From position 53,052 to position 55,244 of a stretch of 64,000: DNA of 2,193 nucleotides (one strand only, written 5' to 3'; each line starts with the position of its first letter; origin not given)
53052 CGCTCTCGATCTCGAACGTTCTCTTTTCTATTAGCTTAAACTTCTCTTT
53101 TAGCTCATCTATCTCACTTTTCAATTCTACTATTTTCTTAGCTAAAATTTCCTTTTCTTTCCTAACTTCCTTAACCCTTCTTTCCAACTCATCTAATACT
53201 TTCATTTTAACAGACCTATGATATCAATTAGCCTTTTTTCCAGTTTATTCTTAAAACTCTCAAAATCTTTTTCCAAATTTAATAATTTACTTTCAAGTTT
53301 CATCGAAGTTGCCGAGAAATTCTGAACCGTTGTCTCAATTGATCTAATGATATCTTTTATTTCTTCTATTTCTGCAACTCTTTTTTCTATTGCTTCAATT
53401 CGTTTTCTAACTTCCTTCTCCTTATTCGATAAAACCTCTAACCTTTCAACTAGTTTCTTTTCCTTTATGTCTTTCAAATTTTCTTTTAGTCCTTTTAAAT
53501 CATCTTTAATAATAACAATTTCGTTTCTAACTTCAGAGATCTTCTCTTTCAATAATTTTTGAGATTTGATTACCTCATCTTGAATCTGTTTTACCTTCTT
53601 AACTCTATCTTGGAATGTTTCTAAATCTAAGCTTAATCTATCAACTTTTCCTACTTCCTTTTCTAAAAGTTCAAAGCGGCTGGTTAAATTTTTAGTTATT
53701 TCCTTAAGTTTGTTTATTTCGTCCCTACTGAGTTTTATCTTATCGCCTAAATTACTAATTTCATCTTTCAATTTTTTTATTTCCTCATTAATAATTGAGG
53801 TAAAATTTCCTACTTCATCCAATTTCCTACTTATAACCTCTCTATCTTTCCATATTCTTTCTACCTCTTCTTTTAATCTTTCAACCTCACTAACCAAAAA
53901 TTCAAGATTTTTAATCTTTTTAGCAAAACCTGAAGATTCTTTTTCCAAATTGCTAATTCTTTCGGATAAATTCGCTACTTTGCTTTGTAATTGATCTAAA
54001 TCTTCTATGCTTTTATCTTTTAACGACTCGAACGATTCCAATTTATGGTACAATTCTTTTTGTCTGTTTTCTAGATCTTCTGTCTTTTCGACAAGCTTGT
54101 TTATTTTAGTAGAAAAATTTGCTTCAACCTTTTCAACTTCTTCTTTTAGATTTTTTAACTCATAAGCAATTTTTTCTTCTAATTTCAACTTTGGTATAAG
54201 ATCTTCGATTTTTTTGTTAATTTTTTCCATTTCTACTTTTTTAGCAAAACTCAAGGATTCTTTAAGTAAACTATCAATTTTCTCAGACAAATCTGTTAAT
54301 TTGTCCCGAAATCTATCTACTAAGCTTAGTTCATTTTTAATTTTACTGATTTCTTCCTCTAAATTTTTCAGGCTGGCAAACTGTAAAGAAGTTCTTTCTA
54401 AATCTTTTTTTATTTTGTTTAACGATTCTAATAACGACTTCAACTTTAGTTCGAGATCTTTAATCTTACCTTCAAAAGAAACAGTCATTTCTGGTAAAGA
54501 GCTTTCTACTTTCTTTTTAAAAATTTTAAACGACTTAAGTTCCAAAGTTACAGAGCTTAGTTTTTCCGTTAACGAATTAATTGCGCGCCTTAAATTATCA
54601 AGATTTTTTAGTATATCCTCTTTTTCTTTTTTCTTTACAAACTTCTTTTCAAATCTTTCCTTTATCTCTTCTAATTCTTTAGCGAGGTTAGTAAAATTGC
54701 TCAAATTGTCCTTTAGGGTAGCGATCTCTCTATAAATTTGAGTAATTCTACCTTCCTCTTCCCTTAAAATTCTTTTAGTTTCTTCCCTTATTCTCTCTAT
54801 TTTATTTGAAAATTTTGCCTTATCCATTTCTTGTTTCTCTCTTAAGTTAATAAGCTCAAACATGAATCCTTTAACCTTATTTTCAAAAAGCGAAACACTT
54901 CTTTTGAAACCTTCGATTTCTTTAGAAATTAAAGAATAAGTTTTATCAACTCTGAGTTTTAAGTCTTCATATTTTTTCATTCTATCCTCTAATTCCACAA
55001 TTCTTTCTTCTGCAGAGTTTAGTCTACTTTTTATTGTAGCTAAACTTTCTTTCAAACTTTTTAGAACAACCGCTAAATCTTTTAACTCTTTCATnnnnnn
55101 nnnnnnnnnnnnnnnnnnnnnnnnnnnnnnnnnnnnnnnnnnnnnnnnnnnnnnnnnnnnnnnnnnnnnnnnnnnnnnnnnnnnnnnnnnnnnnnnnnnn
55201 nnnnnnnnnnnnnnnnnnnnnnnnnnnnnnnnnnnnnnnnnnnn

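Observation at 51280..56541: Three consecutive, translationally coupled all-coiled-coil proteins (1697 aa in total) preceded by a 56-aa membrane protein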

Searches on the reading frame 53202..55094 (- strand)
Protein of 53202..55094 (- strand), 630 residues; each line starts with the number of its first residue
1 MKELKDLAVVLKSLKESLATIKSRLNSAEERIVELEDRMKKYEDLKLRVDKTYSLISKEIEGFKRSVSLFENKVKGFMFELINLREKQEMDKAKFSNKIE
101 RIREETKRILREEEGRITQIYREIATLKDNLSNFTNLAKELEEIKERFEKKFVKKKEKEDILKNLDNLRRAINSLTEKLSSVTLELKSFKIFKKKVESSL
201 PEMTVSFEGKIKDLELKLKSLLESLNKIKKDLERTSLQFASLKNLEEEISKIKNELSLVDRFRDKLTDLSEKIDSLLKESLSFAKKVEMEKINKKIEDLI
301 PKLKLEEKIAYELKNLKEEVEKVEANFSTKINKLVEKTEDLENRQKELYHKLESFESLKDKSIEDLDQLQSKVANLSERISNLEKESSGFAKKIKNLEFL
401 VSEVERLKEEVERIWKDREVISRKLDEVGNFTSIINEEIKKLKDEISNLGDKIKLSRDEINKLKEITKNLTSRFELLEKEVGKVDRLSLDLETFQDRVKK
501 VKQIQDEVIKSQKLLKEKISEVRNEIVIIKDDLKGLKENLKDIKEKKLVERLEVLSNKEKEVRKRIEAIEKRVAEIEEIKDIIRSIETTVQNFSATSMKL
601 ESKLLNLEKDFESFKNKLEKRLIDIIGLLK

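Call 6: search_protein_families(library=pfam, proteins=[window:53202-55094:-], max_evalue=0.1)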
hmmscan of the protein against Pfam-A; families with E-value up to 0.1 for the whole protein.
window:53202-55094:- (630 aa): 29 families (the best 25 are shown)
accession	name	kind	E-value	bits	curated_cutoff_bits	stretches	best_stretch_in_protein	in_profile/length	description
PF04513.17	Baculo_PEP_C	-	4.1e-13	50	38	1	307-412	30-128/140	Baculovirus polyhedron envelope protein, PEP, C terminus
PF07889.17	DUF1664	-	3.9e-10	40.3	34.6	2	307-385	44-122/124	Protein of unknown function (DUF1664)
PF06160.17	EzrA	-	2.3e-06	26.6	39.6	2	440-546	302-408/557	Septation ring formation regulator, EzrA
PF05531.17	NPV_P10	-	4.8e-06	27.4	29.8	0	516-570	10-62/75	Nucleopolyhedrovirus P10 protein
PF23991.1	DUF7310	-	0.00017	22.4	40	1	361-413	20-72/83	Coiled-coil region of unknown function (DUF7310)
PF13851.11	GAS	-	0.00022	21.1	32.3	2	405-509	29-126/200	Growth-arrest specific micro-tubule binding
PF06103.16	DUF948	-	0.00029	21.4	37.2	0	320-384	24-88/89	Bacterial protein of unknown function (DUF948)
PF25764.1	KIF21A_4th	-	0.00043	20.4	33.1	1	287-425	21-158/183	KIF21A-like domain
PF10473.14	CENP-F_leu_zip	-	0.00056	20.4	34.5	1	360-480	6-116/140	Leucine-rich repeats of kinetochore protein Cenp-F/LEK1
PF14712.11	Snapin_Pallidin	-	0.001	19.9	29.6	2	206-277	10-82/89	Snapin/Pallidin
PF20492.3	ERM_helical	-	0.0013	19.2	40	1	339-457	2-117/120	Ezrin/radixin/moesin, alpha-helical domain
PF07926.17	TPR_MLP1_2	-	0.0017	18.8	36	1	124-222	21-116/129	TPR/MLP1/MLP2-like protein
PF15905.10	HMMR_N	-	0.0024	17.9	30.1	1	364-506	192-325/330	Hyaluronan mediated motility receptor N-terminal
PF04108.17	ATG17_like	-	0.0024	17.9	43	0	112-407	21-294/355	Autophagy protein ATG17-like domain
PF10046.14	BLOC1_2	-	0.0026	18.5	33.4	0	398-480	9-94/96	Biogenesis of lysosome-related organelles complex-1 subunit 2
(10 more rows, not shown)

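Call 7: search_protein_families(library=ncbifam, proteins=[window:53202-55094:-], max_evalue=0.1)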
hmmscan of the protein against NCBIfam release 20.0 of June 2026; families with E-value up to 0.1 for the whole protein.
window:53202-55094:- (630 aa): 28 families (the best 25 are shown)
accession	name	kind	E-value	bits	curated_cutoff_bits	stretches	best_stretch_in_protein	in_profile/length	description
TIGR02168.1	SMC_prok_B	equivalog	3.9e-19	68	567.35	2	290-604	192-514/1181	chromosome segregation protein SMC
NF045487.1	ASRP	equivalog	4e-17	62.1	300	3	241-546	126-444/593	archaea-specific SMC-related protein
TIGR02169.1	SMC_prok_A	equivalog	9.2e-15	53.4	729.4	3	396-620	690-908/1165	chromosome segregation protein SMC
NF003034.1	PRK03918.1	equivalog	1.9e-14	52.6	700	4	435-619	174-362/878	DNA double-strand break repair ATPase Rad50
NF041034.1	Rad50_Sulf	equivalog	1.6e-13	49.5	1000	2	137-616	172-646/872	DNA double-strand break repair ATPase Rad50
TIGR04523.1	Mplasa_alph_rch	subfamily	3.5e-13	48.4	270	1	12-622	36-647/745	helix-rich protein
NF047515.1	SpiroCoCo_C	equivalog_domain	5.1e-13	48.9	125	3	120-362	2-237/313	SpiroCoCo family coiled-coil protein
NF002572.0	PRK02224.1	equivalog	1.1e-10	40.6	1087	2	395-620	206-430/888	DNA double-strand break repair ATPase Rad50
NF041035.1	Rad50_Halo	equivalog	1.1e-10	40.6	1000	2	395-619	206-429/883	DNA double-strand break repair ATPase Rad50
TIGR04211.1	SH3_and_anchor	equivalog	2.4e-09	37.1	65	3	504-610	53-161/198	TIGR04211 family SH3 domain-containing protein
NF047516.1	LA_3659_fam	equivalog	2e-08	34.1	36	2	210-352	69-212/221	LA_3659 family protein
NF047514.1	SpiroCoCo_N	equivalog_domain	2e-08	34.1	75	2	210-352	69-212/221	SpiroCoCo family coiled-coil protein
NF053563.1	Rkd4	equivalog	3.1e-06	25.6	860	2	4-299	338-623/747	arcadin-4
NF043058.1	T4SS_LegC2C7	subfamily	5.5e-06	25.6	350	2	436-524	135-224/348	LegC2/C7 family Dot/Icm T4SS effector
NF003413.0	PRK04778.1-7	equivalog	8.3e-06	24.5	556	2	398-544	283-429/564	septation ring formation regulator EzrA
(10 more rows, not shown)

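Call 11: find_encoding_contigs(protein=window:53202-55094:-, flank=10000, max_places=6)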
Protein window:53202-55094:- (630 aa): 2 contigs read that carry it; 2 places shown.
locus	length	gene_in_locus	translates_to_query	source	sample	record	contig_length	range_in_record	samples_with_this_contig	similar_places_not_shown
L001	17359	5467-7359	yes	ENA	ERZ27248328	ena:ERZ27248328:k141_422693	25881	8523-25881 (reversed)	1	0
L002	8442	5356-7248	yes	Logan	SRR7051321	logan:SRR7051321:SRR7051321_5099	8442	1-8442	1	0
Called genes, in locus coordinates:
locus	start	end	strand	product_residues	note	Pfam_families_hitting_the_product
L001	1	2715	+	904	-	?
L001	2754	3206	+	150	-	-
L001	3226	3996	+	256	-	PF00142:Fer4_NifH (faint), PF01656:CbiA, PF06564:CBP_BcsQ (weak), PF10609:ParA, PF13614:AAA_31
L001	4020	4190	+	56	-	-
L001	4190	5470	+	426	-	PF04513:Baculo_PEP_C (faint), PF06160:EzrA (faint), PF07889:DUF1664 (faint)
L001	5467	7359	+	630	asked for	-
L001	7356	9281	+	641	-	PF04108:ATG17_like (faint), PF04513:Baculo_PEP_C (faint), PF05531:NPV_P10 (faint), PF24161:CCDC39 (faint)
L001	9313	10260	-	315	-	-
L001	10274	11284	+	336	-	-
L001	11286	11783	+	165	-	-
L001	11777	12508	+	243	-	-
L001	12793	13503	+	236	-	PF00142:Fer4_NifH (weak), PF01656:CbiA, PF02374:ArsA_ATPase (weak), PF06564:CBP_BcsQ (weak), PF10609:ParA, PF13614:AAA_31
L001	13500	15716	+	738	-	PF13620:CarboxypepD_reg (faint)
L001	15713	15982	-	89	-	PF13412:HTH_24 (weak), PF09339:HTH_IclR (weak)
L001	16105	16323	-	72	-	PF09947:DUF2180 (faint)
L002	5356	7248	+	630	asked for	-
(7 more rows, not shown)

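Call 14: find_homologous_proteins(query=window:53202-55094:-, max_evalue=0.001)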
Query window:53202-55094:-: 8000 candidates shared short words with the query, none scored E <= 0.001.

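Call 35: list_cluster_members(proteins=[P0122, P0123, P0124, P0125, P0126, P0127, window:55091-56371:-, window:53202-55094:-, window:51280-53205:-, window:56371-56541:-])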
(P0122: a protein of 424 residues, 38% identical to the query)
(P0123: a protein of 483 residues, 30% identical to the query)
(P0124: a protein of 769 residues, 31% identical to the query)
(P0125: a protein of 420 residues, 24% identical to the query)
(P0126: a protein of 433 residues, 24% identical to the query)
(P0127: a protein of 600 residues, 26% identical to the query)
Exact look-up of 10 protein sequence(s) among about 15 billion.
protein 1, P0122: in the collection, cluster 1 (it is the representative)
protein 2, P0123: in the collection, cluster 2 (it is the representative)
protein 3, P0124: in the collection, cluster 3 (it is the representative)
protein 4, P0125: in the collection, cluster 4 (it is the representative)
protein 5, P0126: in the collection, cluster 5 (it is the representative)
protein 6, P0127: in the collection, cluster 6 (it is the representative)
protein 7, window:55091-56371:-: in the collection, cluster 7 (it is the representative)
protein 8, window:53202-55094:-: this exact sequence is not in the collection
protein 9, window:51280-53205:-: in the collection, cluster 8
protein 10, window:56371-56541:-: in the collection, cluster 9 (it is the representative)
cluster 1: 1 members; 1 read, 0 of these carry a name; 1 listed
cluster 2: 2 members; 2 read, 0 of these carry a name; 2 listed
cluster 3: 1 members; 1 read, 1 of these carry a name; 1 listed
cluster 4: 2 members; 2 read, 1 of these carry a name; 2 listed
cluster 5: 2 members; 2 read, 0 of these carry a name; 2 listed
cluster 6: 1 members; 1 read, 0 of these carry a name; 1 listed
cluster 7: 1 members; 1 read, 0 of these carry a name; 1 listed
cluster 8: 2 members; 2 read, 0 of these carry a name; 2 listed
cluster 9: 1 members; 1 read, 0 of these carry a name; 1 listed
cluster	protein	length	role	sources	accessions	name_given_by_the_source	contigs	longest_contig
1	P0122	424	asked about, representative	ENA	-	-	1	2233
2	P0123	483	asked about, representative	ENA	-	-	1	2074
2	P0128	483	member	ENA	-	-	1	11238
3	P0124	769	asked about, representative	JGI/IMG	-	DNA repair exonuclease SbcCD ATPase subunit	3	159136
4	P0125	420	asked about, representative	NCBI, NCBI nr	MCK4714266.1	MAG: hypothetical protein KAT35_01735, partial [Candidatus Aenigmarchaeota archaeon] | hypothetical protein [Candidatus Aenigmarchaeota archaeon]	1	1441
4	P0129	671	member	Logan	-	-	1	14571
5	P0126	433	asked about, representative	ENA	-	-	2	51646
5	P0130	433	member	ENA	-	-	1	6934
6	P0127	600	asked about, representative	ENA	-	-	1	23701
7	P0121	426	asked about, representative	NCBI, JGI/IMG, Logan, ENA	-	-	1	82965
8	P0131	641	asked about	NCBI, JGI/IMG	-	-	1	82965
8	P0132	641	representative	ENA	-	-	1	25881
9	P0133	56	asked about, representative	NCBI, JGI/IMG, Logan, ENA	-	-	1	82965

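Call 106: predict_structure(protein=window:53202-55094:-)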
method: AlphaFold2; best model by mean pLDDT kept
length: 630 residues; sequences in the alignment: 1
mean_pLDDT: 64.1   pTM: 0.32
mean pLDDT of the five models: 64.1, 61.6, 60.3, 54.4, 50.4
residues with pLDDT >= 90: 0; 70-90: 209; 50-70: 355; < 50: 66
segments of 3 or more residues with pLDDT < 50: 269-317, 319-321, 452-454
pLDDT, mean of each block of 10 residues (from residue 1): 54 60 60 71 75 74 73 72 68 65 65 68 73 74 68 60 73 71 65 58 55 63 67 63 64 63 54 35 28 33 38 45 51 59 69 67 72 79 80 76 70 63 59 60 60 56 68 68 67 73 77 79 79 76 65 69 65 57 55 61 68 71 62
secondary structure, 60 per line:
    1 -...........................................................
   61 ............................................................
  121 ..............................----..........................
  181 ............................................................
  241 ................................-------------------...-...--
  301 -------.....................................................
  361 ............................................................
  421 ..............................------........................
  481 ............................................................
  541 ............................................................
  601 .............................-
elements in order: H2-150 H155-272 H308-450 H457-629

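Call 108: fold_search(model_id=the predicted structure, library=pdb)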
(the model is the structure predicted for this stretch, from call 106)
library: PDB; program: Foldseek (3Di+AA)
matches with E <= 10: 67; with E <= 0.001: 0
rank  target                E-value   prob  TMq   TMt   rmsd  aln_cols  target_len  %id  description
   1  7ogt_B                2.6e-01  0.16  0.14  0.13  62.9       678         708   15  Folded elbow of cohesin (released 2021-07-28)
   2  7zr1_C                9.5e-01  0.13  0.15  0.13  48.6       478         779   15  Chaetomium thermophilum Mre11-Rad50-Nbs1 complex bound to ATPyS (composite structure) (released 2023-01-11)
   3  9a65_A                1.1e+00  0.14  0.17  0.18  86.5       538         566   12  Integrative model of YVAQ-MCPB by crosslinking MS and deep learning (released 2024-09-18)
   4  8snb_8K               1.4e+00  0.07  0.10  0.16  38.0       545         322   12  atomic model of sea urchin sperm doublet microtubule (48-nm periodicity) (released 2023-06-28)
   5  7sqc_1Y               1.8e+00  0.12  0.11  0.23  55.8       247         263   16  Ciliary C1 central pair apparatus isolated from Chlamydomonas reinhardtii (released 2022-04-13)
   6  6egc                  1.9e+00  0.54  0.11  0.46  48.5       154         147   21  Single-chain version of 2L4HC2_23 (PDB 5J0K) (released 2019-05-29)
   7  9a69_B                1.9e+00  0.10  0.14  0.14  48.7       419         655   14  Integrative model of MCPB-MCPC by crosslinking MS and deep learning (released 2024-09-18)
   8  5i6j                  2.2e+00  0.10  0.14  0.21  82.8       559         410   12  Crystal Structure of SRGAP2 F-BARx (released 2017-03-08)
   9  3vkh_B                2.3e+00  0.41  0.13  0.04  12.9       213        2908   14  X-ray structure of a functional full-length dynein motor domain (released 2012-03-14)
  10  9a65_B                2.3e+00  0.20  0.24  0.23  45.9       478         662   14  Integrative model of YVAQ-MCPB by crosslinking MS and deep learning (released 2024-09-18)
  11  7n6g_3O               2.9e+00  0.16  0.17  0.27  64.2       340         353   14  C1 of central pair (released 2022-05-18)
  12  8i7o_D8               3.0e+00  0.10  0.15  0.23  29.8       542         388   11  In situ structure of axonemal doublet microtubules in mouse sperm with 16-nm repeat (released 2023-10-11)
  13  5i7d_A                3.0e+00  0.10  0.15  0.22  65.8       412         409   13  Crystal Structure of srGAP2 F-BARx WT Form-2 (released 2017-08-30)
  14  5j0k_A                3.5e+00  0.98  0.11  0.92   0.9        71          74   22  De novo design of protein homo-oligomers with modular hydrogen bond network-mediated specificity (released 2016-05-25)
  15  5ng5_A                3.5e+00  0.90  0.11  0.19   1.7        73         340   14  multi-drug efflux; membrane transport; RND superfamily; Drug resistance (released 2017-04-19)
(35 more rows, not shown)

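Call 112: search_protein_families(library=padloc, proteins=[window:53202-55094:-], max_evalue=0.001)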
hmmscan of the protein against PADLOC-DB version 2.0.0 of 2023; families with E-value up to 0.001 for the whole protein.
window:53202-55094:- (630 aa): 19 families
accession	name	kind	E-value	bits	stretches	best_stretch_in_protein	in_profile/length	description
PDLC00006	DruC1|DruC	-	8.1e-13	45.7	3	340-541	165-365/626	Unknown function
PDLC03865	LmuB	-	1.6e-12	44.5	2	314-619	523-823/1007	-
PDLC03868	LmuB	-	1.1e-10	38.5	2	208-438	251-474/1035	-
PDLC00551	JetC2|JetC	-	6.7e-10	35.5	2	370-587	740-973/1365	DUF3584 domain; MukB-like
PDLC00580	JetC3|JetC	-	1.8e-09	34.4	1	306-480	233-404/1068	DUF3584 domain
PDLC00581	JetC3|JetC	-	7.2e-09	32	1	13-415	744-1117/1473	DUF3584 domain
PDLC00582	JetC3|JetC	-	2.4e-08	30.3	3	72-410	765-1093/1472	DUF3584 domain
PDLC00518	JetC1|JetC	-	6e-08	29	0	11-147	314-451/1112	DUF3584 domain; MukB-like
PDLC00550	JetC2|JetC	-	2.2e-07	27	1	106-357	733-968/1355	DUF3584 domain; MukB-like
PDLC03859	LmuB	-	6.7e-07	26.9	0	161-349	298-479/611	-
PDLC03863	LmuB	-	1.6e-06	25.1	1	287-551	206-457/610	-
PDLC00519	JetC1|JetC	-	3.8e-06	23.4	1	331-472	625-766/1097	DUF3584 domain; MukB-like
PDLC00583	JetC3|JetC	-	5.5e-06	22.5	1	385-620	751-979/1471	DUF3584 domain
PDLC00553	JetC2|JetC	-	1.7e-05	20.9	1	237-522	834-1112/1361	DUF3584 domain; MukB-like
PDLC02730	PbeC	-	6.5e-05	19.9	0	317-442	366-496/651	PbeC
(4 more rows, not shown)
